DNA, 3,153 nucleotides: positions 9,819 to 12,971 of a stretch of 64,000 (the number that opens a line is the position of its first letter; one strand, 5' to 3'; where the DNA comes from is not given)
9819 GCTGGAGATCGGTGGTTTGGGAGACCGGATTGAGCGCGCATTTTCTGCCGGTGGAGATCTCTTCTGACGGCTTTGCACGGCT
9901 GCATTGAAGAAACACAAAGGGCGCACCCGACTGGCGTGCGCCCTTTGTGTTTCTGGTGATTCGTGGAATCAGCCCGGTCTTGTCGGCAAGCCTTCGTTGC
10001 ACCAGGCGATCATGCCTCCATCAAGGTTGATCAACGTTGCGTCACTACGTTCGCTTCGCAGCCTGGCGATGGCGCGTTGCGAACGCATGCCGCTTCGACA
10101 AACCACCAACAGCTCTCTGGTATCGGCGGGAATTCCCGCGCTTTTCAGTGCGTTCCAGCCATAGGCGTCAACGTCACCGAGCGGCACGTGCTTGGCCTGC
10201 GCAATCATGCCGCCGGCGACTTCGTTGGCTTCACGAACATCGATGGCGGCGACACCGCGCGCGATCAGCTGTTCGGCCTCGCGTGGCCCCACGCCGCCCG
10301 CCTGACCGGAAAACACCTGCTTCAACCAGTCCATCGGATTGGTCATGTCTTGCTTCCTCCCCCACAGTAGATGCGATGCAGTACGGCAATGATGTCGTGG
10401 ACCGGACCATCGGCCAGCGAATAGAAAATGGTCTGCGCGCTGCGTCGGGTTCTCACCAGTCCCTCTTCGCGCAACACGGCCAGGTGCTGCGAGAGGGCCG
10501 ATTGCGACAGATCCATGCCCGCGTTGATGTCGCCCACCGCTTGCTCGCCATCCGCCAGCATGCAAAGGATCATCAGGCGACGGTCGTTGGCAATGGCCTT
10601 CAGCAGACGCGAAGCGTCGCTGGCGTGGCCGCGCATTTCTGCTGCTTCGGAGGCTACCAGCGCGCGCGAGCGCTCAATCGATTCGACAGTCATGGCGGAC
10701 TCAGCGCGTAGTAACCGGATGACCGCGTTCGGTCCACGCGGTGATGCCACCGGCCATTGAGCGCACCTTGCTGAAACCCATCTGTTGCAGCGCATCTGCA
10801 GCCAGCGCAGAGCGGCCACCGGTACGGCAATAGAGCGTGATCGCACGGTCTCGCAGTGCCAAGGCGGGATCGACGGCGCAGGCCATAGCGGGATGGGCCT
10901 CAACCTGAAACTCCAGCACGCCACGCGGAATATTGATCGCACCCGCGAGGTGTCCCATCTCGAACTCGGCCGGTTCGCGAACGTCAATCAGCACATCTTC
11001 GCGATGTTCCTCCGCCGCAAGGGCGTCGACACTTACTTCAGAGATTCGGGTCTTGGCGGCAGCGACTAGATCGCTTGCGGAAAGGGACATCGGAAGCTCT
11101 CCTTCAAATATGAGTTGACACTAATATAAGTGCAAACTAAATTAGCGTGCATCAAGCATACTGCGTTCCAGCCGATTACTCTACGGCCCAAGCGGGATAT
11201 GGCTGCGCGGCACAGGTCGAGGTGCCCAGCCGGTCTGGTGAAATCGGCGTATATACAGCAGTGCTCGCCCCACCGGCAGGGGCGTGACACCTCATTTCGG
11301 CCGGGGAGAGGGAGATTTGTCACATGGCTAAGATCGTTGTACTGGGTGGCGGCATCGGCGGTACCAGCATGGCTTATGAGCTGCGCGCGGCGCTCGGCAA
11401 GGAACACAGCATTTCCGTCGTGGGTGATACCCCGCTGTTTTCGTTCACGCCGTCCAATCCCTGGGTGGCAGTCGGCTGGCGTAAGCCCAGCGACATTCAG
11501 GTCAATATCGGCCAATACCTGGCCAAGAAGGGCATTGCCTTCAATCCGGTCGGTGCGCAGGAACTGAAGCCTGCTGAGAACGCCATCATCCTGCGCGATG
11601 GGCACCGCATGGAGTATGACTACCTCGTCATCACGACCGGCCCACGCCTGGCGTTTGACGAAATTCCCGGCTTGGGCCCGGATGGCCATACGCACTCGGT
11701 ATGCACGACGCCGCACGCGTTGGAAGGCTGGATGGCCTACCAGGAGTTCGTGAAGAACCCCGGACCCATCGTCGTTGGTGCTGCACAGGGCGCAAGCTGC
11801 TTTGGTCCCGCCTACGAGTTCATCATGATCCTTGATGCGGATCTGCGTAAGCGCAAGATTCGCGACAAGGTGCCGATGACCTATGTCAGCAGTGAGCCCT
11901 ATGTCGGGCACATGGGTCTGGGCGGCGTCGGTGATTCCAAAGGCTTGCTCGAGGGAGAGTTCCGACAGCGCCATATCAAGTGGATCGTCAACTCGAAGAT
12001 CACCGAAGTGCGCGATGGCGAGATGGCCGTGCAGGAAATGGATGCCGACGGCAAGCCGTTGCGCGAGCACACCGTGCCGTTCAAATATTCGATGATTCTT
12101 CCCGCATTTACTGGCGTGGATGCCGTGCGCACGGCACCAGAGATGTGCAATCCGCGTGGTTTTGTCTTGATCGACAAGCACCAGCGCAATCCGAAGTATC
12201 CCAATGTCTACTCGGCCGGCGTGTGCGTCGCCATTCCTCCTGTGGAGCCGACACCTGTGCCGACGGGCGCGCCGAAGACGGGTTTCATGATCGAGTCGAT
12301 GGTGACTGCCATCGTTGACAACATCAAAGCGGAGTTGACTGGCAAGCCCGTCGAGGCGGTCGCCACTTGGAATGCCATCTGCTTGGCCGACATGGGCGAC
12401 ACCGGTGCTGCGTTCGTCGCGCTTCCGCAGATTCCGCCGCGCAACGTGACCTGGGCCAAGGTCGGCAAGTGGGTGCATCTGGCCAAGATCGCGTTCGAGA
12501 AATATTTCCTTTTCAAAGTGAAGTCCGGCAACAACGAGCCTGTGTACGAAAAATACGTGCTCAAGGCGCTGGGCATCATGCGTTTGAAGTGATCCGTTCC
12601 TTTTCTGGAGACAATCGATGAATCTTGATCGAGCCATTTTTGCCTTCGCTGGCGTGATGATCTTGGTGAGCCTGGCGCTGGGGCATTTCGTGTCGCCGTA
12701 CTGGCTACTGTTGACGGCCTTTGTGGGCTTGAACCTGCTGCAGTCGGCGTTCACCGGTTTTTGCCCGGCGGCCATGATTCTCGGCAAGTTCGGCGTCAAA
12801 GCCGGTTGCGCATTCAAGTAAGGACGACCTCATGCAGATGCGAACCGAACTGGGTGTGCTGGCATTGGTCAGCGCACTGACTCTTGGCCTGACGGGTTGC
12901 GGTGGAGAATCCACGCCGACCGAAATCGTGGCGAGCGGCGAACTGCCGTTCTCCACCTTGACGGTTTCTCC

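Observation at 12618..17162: RND pump embedded in an SQR operon: candidate sulfane-sulfur exporter, with DUF2892 as a possible accessory subunit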

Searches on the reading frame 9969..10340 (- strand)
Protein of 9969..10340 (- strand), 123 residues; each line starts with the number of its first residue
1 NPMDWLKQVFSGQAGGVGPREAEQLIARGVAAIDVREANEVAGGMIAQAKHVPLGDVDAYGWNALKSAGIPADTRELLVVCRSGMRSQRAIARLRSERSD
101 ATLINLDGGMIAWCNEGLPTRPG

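Call 4: search_protein_families(library=pfam, proteins=[window:9969-10340:-], max_evalue=0.01)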
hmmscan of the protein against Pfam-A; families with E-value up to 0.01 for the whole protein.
window:9969-10340:- (123 aa): 1 family
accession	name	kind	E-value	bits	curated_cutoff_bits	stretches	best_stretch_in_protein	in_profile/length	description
PF00581.25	Rhodanese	-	9.3e-10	39.3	22.2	1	20-115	3-101/102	Rhodanese-like domain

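Call 5: search_protein_families(library=ncbifam, proteins=[window:9969-10340:-], max_evalue=0.001)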
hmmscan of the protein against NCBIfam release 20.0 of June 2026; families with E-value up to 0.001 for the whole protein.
window:9969-10340:- (123 aa): 5 families
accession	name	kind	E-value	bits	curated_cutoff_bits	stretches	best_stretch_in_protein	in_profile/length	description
NF006444.0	PRK08762.1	equivalog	7.5e-14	51.2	449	1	16-120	16-114/387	molybdopterin-synthase adenylyltransferase MoeB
NF005646.0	PRK07411.1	equivalog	2.2e-08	33.6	633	1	30-116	300-382/390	molybdopterin-synthase adenylyltransferase MoeB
NF005902.0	PRK07878.1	equivalog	1.6e-07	30.6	647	1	17-115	289-383/392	adenylyltransferase/sulfurtransferase MoeZ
NF004111.0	PRK05600.1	equivalog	5e-07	29.2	437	1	27-110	284-368/371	ThiF family adenylyltransferase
NF045521.1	rhoda_near_glyco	subfamily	2.9e-06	27.1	145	1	20-118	23-113/144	rhodanese homology domain-containing protein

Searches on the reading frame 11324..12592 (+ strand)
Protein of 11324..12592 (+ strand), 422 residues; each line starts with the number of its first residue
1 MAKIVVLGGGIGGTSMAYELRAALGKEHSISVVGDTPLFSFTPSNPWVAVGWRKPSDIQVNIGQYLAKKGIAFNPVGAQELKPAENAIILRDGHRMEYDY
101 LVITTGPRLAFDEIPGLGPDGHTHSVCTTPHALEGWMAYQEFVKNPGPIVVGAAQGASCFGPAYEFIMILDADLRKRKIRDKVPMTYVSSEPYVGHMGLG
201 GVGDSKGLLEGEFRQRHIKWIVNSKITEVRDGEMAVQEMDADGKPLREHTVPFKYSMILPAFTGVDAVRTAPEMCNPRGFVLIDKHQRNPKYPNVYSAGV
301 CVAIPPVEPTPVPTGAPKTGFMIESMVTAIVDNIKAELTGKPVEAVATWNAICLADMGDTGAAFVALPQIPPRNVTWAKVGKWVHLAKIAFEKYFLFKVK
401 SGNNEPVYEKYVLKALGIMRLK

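Call 4: search_protein_families(library=pfam, proteins=[window:11324-12592:+], max_evalue=0.01)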
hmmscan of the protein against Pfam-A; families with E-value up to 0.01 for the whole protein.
window:11324-12592:+ (422 aa): 2 families
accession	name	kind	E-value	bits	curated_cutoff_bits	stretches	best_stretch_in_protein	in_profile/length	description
PF07992.20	Pyr_redox_2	-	4.6e-14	53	26.1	1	3-306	2-278/291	Pyridine nucleotide-disulphide oxidoreductase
PF00070.33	Pyr_redox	-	0.0056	17.6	22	0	3-38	1-35/82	Pyridine nucleotide-disulphide oxidoreductase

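Call 5: search_protein_families(library=ncbifam, proteins=[window:11324-12592:+], max_evalue=0.001)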
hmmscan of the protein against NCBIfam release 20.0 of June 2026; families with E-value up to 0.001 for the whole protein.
window:11324-12592:+ (422 aa): 4 families
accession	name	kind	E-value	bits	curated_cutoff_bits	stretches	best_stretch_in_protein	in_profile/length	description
NF049943.1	SQR_III_seleno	exception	3.9e-28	98.4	525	1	3-363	2-341/406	type III sulfide quinone reductase, selenoprotein subtype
TIGR03169.1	Nterm_to_SelD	hypoth_equivalog_domain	1.1e-08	34.8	310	1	69-346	67-319/365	pyridine nucleotide-disulfide oxidoreductase family protein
NF045765.1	PhenlGlyoxDHPadH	equivalog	3.6e-06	26.1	475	1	26-118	26-120/416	NADH-dependent phenylglyoxylate dehydrogenase subunit epsilon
NF042949.2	3PPDioc_HcaD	equivalog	1.1e-05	24.3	450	1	3-108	3-109/386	3-phenylpropionate/cinnamic acid dioxygenase ferredoxin--NAD(+) reductase subunit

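Call 28: search_solved_structures(query=window:11324-12592:+, max_evalue=0.00001, show_alignments=1)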
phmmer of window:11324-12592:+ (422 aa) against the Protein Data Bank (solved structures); distinct sequences matched with E-value up to 0.00001: 14.
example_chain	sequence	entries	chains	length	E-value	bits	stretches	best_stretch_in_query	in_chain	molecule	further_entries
3sz0_A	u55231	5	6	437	5.6e-152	509.6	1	2-422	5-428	Sulfide-quinone reductase, putative | Sulfide-quinone reductase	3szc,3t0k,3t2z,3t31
3sy4_A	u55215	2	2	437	1.6e-151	508.1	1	2-422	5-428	Sulfide-quinone reductase, putative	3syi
3kpk_A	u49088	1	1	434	5e-151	506.5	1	1-422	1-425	Sulfide-quinone reductase, putative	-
3t2y_A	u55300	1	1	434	5.9e-151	506.2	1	1-422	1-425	Sulfide-quinone reductase, putative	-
3sxi_A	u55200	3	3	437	1.2e-150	505.2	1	2-422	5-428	Sulfide-quinone reductase, putative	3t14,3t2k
3sx6_A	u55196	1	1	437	1.2e-150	505.2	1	2-422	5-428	Sulfide-quinone reductase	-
3szf_A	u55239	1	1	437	1.5e-150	504.9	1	2-422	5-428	Sulfide-quinone reductase, putative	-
3szw_A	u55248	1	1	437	1.5e-150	504.8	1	2-422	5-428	Sulfide-quinone reductase, putative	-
3hyv_A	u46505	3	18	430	2.6e-114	385.5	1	3-414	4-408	Sulfide-quinone reductase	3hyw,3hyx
3h8i_A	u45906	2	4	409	1.1e-26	96.7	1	1-321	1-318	NADH oxidase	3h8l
8dhk_A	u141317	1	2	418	3.5e-20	75.3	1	3-330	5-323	Sulfide:quinone oxidoreductase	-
6mp5_A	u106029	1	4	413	1.1e-19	73.6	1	3-330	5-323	Sulfide:quinone oxidoreductase, mitochondrial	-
6mo6_A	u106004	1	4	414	1.1e-19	73.6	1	3-330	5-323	Sulfide:quinone oxidoreductase, mitochondrial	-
6oi5_A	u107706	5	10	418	1.2e-19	73.6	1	3-330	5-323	Sulfide:quinone oxidoreductase, mitochondrial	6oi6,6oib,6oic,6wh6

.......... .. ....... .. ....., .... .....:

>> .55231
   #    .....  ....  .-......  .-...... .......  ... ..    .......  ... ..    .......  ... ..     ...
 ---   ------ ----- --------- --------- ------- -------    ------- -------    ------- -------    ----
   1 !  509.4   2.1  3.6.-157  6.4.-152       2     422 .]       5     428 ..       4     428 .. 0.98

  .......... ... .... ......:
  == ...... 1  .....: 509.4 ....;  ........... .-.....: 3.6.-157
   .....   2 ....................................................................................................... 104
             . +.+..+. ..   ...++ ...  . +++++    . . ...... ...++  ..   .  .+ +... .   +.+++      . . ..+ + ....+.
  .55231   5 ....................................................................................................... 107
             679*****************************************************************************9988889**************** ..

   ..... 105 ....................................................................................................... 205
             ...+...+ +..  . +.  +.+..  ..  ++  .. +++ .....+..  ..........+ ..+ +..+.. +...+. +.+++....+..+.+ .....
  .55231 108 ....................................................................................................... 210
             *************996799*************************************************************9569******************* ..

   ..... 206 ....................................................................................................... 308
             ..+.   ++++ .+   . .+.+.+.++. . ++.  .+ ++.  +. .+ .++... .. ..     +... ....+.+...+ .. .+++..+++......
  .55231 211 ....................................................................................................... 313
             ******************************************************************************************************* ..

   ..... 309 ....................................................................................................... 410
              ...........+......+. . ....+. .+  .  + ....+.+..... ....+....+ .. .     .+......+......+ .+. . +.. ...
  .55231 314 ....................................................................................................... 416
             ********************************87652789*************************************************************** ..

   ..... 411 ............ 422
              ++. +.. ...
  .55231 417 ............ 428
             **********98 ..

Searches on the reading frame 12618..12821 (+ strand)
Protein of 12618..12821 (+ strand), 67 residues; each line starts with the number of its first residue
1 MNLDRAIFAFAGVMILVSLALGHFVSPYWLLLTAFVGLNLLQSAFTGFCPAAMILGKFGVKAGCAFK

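Call 4: search_protein_families(library=pfam, proteins=[window:12618-12821:+], max_evalue=0.01)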
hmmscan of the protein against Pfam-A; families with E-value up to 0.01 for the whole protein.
window:12618-12821:+ (67 aa): 1 family
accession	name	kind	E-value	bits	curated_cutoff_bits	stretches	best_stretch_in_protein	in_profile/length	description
PF11127.14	YgaP-like_TM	-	7.7e-13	48.8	25.3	1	2-57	7-60/66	Inner membrane protein YgaP-like, transmembrane domain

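Call 5: search_protein_families(library=ncbifam, proteins=[window:12618-12821:+], max_evalue=0.001)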
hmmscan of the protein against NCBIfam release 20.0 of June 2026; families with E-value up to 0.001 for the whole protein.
window:12618-12821:+ (67 aa): 0 families

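Call 64: find_homologous_proteins(query=window:12618-12821:+, max_evalue=0.00001)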
Query window:12618-12821:+ (67 aa): 7998 proteins with E <= 0.00001 among 8000 candidates; the best 120 are listed.
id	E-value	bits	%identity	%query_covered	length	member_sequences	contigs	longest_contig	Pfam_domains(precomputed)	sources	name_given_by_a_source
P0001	6.6e-36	139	100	100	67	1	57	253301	PF11127.15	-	-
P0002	9.1e-36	138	99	100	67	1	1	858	PF11127.15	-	-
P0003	1.2e-35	138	99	100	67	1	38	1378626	PF11127.15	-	-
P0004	1.9e-35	137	99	100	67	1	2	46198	PF11127.15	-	-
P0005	1.9e-35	137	99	100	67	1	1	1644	PF11127.15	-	-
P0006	2.1e-35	137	99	100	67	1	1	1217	PF11127.15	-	-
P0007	2.5e-35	137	99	100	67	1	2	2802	PF11127.15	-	-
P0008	3.0e-35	136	99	100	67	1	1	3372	PF11127.15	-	-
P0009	3.7e-35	136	99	100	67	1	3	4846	PF11127.15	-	-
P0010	8.1e-35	135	97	100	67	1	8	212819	PF11127.15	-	-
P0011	1.5e-34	134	99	100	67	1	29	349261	PF11127.15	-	-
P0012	3.6e-34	133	97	100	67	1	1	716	PF11127.15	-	-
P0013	1.5e-33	131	97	100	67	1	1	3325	PF11127.15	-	-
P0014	4.4e-32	126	91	100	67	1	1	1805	PF11127.15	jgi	-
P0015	5.6e-32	126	93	100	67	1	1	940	PF11127.15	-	-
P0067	8.5e-28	113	80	99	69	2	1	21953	PF11127.15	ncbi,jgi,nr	ncbi:MAG: DUF2892 domain-containing protein [Alphaproteobacteria bacterium]|jgi:hypothetical protein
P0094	2.0e-27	112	78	100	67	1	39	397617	PF11127.15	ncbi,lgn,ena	ncbi:MAG: DUF2892 domain-containing protein [Steroidobacteraceae bacterium]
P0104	2.6e-27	111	76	100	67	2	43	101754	PF11127.15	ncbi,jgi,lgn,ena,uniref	ncbi:YgaP family membrane protein [Ponticaulis profundi]|uniref:DUF2892 domain-containing protein n=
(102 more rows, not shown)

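Call 65: find_encoding_contigs(protein=P0104, flank=7000, max_places=2)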
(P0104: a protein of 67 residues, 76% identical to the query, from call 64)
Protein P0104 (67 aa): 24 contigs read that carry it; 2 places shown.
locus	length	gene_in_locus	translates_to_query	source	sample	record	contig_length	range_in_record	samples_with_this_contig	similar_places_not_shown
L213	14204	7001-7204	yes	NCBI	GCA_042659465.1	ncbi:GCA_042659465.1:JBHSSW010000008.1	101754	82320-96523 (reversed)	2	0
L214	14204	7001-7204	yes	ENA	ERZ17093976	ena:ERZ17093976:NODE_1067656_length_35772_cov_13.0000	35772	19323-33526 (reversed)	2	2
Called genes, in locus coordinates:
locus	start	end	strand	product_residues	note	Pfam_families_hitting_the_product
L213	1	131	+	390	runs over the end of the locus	PF02515:CoA_transf_3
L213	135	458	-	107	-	PF01022:HTH_5, PF12840:HTH_20, PF13412:HTH_24, PF12802:MarR_2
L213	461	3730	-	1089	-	PF00873:ACR_tran, PF02355:SecD_SecF_C (weak), PF00873:ACR_tran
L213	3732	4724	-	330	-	PF25919:BSH_CusB (faint), PF25917:BSH_RND (weak), PF25973:BSH_CzcB (weak), PF25994:HH_AprE (weak)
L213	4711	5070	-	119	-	PF00581:Rhodanese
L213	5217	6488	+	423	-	PF07992:Pyr_redox_2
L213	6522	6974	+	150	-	PF21352:Zn_ribbon_Thio2, PF00085:Thioredoxin, PF13098:Thioredoxin_2 (weak)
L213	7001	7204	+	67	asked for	PF11127:YgaP-like_TM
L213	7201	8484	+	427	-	PF02321:OEP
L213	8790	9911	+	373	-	PF07396:Porin_O_P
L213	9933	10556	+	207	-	-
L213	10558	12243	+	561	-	PF00672:HAMP, PF00015:MCPsignal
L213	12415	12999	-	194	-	PF00085:Thioredoxin (weak)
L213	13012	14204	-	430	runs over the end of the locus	PF00206:Lyase_1, PF10397:ADSL_C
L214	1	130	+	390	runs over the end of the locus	PF02515:CoA_transf_3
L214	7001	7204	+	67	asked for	PF11127:YgaP-like_TM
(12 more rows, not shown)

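Call 66: find_encoding_contigs(protein=P0094, flank=7000, max_places=2)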
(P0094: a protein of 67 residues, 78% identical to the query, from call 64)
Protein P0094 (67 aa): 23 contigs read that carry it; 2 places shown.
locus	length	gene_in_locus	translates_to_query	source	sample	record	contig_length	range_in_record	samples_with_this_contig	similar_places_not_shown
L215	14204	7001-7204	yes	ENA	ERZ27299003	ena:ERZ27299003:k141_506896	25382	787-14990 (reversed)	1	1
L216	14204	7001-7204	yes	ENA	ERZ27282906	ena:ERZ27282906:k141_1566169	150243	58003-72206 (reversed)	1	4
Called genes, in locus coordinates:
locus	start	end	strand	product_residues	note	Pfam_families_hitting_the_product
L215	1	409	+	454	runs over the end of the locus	PF00672:HAMP, PF00512:HisKA, PF02518:HATPase_c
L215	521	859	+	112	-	PF12797:Fer4_2 (faint), PF12837:Fer4_6 (faint), PF14697:Fer4_21 (faint), PF13183:Fer4_8 (faint), PF12838:Fer4_7 (faint), PF13187:Fer4_9 (faint), PF00037:Fer4 (weak), PF11953:DUF3470, +1 more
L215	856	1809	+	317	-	-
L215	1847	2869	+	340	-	PF00795:CN_hydrolase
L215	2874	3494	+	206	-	PF06228:ChuX_HutX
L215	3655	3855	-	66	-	PF09957:VapB_antitoxin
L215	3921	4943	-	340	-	PF00491:Arginase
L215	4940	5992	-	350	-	PF02423:OCD_Mu_crystall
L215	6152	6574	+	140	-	PF13404:HTH_AsnC-type, PF13412:HTH_24, PF01037:AsnC_trans_reg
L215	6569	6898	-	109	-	PF12802:MarR_2 (weak), PF12840:HTH_20, PF01022:HTH_5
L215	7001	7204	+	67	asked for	PF11127:YgaP-like_TM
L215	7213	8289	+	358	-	PF25919:BSH_CusB (weak), PF25876:HH_MFP_RND (weak), PF25954:Beta-barrel_RND_2 (weak), PF25967:RND-MFP_C (weak), PF25975:CzcB_C (weak), PF25989:YknX_C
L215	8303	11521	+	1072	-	PF00873:ACR_tran, PF02355:SecD_SecF_C (faint)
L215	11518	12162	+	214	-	PF11845:Tll0287-like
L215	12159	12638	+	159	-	PF02566:OsmC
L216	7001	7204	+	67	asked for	PF11127:YgaP-like_TM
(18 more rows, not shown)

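Call 67: find_encoding_contigs(protein=P0067, flank=7000, max_places=2)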
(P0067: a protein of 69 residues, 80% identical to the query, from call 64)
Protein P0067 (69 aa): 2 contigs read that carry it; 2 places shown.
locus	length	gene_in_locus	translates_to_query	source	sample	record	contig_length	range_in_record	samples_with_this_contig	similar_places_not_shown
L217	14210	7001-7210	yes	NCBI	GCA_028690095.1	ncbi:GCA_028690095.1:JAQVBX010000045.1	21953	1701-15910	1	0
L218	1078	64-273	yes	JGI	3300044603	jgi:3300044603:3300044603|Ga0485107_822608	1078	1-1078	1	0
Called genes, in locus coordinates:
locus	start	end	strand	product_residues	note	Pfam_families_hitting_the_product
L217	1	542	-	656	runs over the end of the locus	PF08378:NERD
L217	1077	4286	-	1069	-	PF00873:ACR_tran, PF02355:SecD_SecF_C (faint)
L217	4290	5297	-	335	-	PF00364:Biotin_lipoyl (faint), PF25917:BSH_RND, PF25885:HH_EMRA (weak)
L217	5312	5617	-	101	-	PF12840:HTH_20, PF01022:HTH_5, PF12802:MarR_2 (weak)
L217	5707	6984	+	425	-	PF07992:Pyr_redox_2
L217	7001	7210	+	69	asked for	PF11127:YgaP-like_TM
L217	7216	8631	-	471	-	-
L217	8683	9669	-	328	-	PF02618:YceG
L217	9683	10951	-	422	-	PF00109:ketoacyl-synt, PF00108:Thiolase_N (faint), PF02801:Ketoacyl-synt_C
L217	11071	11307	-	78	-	PF00550:PP-binding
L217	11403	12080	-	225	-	PF00702:Hydrolase, PF13419:HAD_2, PF13242:Hydrolase_like (weak)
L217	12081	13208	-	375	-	PF13481:AAA_25 (faint), PF00142:Fer4_NifH (faint), PF01656:CbiA, PF09140:MipZ (weak), PF10609:ParA, PF13614:AAA_31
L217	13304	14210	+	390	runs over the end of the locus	PF01145:Band_7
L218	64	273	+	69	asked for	PF11127:YgaP-like_TM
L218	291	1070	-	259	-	-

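Call 88: predict_structure(alignment_id=A1)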
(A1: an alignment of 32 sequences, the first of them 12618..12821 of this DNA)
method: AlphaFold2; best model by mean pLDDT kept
length: 67 residues; sequences in the alignment: 32
mean_pLDDT: 88.8   pTM: 0.67
mean pLDDT of the five models: 88.8, 85.4, 84.4, 83.3, 82.3
residues with pLDDT >= 90: 36; 70-90: 27; 50-70: 4; < 50: 0
segments of 3 or more residues with pLDDT < 50: none
pLDDT, mean of each block of 10 residues (from residue 1): 86 96 96 94 87 85 73
secondary structure, 60 per line:
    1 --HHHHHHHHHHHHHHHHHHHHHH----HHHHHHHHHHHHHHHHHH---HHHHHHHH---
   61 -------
elements in order: H3-24 H29-46 H50-57

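Call 91: fold_search(model_id=the predicted structure, library=pdb)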
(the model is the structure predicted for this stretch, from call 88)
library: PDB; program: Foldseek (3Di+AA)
matches with E <= 10: 4; with E <= 0.001: 0
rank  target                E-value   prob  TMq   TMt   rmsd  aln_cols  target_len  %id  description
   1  7sax_C                7.5e+00  0.14  0.50  0.55   5.9        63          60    8  Structure of GldLM, the proton-powered motor that drives Type IX protein secretion and gliding motility in Sphingobact (released 2022-03-23)
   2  7czf_F                8.0e+00  0.11  0.43  0.28   4.5        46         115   22  Crystal structure of Kaposi Sarcoma associated herpesvirus (KSHV ) gHgL in complex with the ligand binding domian (LBD (released 2020-10-21)
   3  7w1m_B                8.0e+00  0.10  0.52  0.08   8.8        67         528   13  Cryo-EM structure of human cohesin-CTCF-DNA complex (released 2023-05-31)
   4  8acw_D                9.7e+00  0.10  0.32  0.12   2.3        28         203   32  X-ray structure of Na+-NQR from Vibrio cholerae at 3.4 A resolution (released 2023-07-12)
